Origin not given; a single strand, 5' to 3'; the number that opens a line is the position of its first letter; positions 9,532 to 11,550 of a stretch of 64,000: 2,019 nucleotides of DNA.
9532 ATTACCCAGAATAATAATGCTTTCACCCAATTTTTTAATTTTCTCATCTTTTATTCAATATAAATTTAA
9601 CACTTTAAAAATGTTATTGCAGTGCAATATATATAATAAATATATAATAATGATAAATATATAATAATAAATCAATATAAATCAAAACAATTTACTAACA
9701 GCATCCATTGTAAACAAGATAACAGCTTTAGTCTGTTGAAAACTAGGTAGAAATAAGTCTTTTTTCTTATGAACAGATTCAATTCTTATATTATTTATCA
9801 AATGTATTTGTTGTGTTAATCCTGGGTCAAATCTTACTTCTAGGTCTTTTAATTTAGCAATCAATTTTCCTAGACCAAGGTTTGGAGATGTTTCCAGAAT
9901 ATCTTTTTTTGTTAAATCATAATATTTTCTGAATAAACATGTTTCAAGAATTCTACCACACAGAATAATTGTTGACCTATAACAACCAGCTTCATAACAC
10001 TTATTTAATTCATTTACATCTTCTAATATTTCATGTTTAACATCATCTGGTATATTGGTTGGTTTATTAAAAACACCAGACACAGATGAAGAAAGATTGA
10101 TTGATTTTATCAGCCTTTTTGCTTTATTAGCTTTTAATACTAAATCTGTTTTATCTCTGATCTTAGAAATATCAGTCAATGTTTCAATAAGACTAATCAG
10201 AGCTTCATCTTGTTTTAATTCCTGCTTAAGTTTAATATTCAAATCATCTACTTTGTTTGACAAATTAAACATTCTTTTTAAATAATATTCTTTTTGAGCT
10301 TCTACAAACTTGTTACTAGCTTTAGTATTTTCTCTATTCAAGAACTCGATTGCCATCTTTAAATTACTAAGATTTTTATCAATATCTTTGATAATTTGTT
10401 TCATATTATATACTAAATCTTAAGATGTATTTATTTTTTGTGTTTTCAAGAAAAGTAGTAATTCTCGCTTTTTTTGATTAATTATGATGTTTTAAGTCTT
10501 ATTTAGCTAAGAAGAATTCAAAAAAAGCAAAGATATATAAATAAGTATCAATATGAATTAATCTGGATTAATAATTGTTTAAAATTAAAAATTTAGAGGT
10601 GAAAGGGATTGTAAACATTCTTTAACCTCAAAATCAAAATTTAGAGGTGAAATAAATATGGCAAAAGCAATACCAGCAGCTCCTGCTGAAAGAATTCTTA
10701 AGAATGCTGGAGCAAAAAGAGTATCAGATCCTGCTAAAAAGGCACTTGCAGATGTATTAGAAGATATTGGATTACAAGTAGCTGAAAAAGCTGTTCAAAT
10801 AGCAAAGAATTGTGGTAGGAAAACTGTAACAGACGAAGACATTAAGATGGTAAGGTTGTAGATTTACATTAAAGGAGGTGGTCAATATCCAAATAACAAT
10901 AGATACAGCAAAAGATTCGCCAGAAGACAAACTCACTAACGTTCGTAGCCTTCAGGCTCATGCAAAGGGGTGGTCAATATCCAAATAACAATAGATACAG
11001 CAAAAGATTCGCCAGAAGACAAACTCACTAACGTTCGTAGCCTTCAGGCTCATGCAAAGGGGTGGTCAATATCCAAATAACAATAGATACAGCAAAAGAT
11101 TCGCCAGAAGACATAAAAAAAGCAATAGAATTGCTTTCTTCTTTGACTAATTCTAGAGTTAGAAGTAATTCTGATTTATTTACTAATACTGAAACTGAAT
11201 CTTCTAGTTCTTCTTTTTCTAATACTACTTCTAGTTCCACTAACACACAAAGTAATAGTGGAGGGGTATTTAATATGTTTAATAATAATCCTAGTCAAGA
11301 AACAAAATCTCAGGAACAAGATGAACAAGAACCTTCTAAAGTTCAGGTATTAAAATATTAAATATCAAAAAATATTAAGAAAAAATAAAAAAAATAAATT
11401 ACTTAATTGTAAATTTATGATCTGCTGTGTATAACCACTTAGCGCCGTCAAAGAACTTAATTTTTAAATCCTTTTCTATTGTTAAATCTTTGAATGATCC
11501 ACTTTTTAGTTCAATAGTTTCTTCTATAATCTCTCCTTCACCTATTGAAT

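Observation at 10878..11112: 92-bp tandem duplication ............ an RBS plus GTG start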

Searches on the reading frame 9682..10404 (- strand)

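Call 52: search_protein_families(library=pfam, proteins=[window:9682-10404:-], max_evalue=0.01)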
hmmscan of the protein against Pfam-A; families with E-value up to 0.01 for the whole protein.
window:9682-10404:- (240 aa): 1 family
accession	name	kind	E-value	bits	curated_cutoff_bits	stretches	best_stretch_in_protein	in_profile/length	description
PF19961.5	EAD8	-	0.0016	19.5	27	0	68-113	6-51/96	Effector-associated domain 8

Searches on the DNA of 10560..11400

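Call 41: search_rna_families(source=window, start=10560, end=11400, threshold=evalue, max_evalue=10)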
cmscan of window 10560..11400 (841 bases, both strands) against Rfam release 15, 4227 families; matches with E-value up to 10: 10.
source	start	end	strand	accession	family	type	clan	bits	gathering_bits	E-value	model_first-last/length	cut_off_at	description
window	11116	11144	+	RF04344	Plastid-psbA-3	Cis-reg;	CL00153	21.8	48.4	0.27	1-57/57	no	Plastid-psbA-3 3UTR RNA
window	11112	11140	-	RF04344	Plastid-psbA-3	Cis-reg;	CL00153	19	48.4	1.4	1-57/57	no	Plastid-psbA-3 3UTR RNA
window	10602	10690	+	RF02183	ST7-OT3_1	Gene; lncRNA;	-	18.3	50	2.8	1-79/79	no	ST7 overlapping transcript 3 conserved region 1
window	11230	11295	-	RF00186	SNORD101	Gene; snRNA; snoRNA; CD-box;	CL00074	18.1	47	1.4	1-73/73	no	Small nucleolar RNA SNORD101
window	10659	10699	+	RF02702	AgvB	Gene; sRNA;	-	17.9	56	1.2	1-62/62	no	Anti GcvB sRNA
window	11112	11199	-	RF02432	SpF25_sRNA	Gene; sRNA;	-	17.4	48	5.8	1-102/102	no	Streptococcus sRNA SpF25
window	11116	11181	-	RF04340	Plastid-psbJ-4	Cis-reg;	CL00152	16.9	55.2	6.1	1-65/65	no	Plastid-psbJ-4 3UTR RNA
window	11103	11154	-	RF00249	mir-46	Gene; miRNA;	-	16.7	44.7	2.6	1-85/85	no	mir-46/mir-47/mir-281 microRNA precursor family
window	10624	10681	-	RF00281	SNORD47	Gene; snRNA; snoRNA; CD-box;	-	16.5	50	5.2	1-77/77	no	Small nucleolar RNA SNORD47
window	11103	11177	-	RF01880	Xist_exon1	Gene; lncRNA;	-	11.4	50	2.7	1-85/85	no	X-chromosome inactivation gene exon 1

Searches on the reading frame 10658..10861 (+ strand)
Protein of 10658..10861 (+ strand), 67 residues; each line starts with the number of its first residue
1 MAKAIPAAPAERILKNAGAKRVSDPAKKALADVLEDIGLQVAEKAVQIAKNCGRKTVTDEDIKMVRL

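Call 12: find_encoding_contigs(protein=window:10658-10861:+, flank=3000, max_places=10)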
Protein window:10658-10861:+ (67 aa): 5 contigs read that carry it; 2 places shown.
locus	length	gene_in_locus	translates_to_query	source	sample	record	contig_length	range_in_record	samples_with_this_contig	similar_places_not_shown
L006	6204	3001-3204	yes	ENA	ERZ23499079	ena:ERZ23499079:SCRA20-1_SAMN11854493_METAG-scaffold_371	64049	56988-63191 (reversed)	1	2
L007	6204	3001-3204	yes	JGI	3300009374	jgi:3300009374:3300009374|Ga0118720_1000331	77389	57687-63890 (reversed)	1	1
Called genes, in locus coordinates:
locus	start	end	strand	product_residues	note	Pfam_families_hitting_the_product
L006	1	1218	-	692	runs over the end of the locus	?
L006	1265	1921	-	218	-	-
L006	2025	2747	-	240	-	-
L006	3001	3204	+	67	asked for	PF00125:Histone, PF00808:CBFD_NFYB_HMF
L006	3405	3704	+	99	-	-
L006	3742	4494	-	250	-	-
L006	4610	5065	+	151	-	PF01951:Archease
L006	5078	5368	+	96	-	-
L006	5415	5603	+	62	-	-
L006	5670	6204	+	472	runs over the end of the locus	PF01139:RtcB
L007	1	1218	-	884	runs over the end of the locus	PF01624:MutS_I, PF05188:MutS_II, PF05192:MutS_III, PF05190:MutS_IV, PF00488:MutS_V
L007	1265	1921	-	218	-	-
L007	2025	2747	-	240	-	-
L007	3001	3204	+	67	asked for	PF00125:Histone, PF00808:CBFD_NFYB_HMF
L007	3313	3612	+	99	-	-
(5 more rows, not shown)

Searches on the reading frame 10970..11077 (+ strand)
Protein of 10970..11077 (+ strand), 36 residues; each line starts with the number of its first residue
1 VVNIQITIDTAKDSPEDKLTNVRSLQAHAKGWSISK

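Call 28: find_encoding_contigs(protein=window:10970-11077:+, flank=1500, max_places=10)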
Protein seq(36 aa) (36 aa): no gene with exactly this product is on record in the collection.
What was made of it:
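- Tried and rejected: Not on record (call 28).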
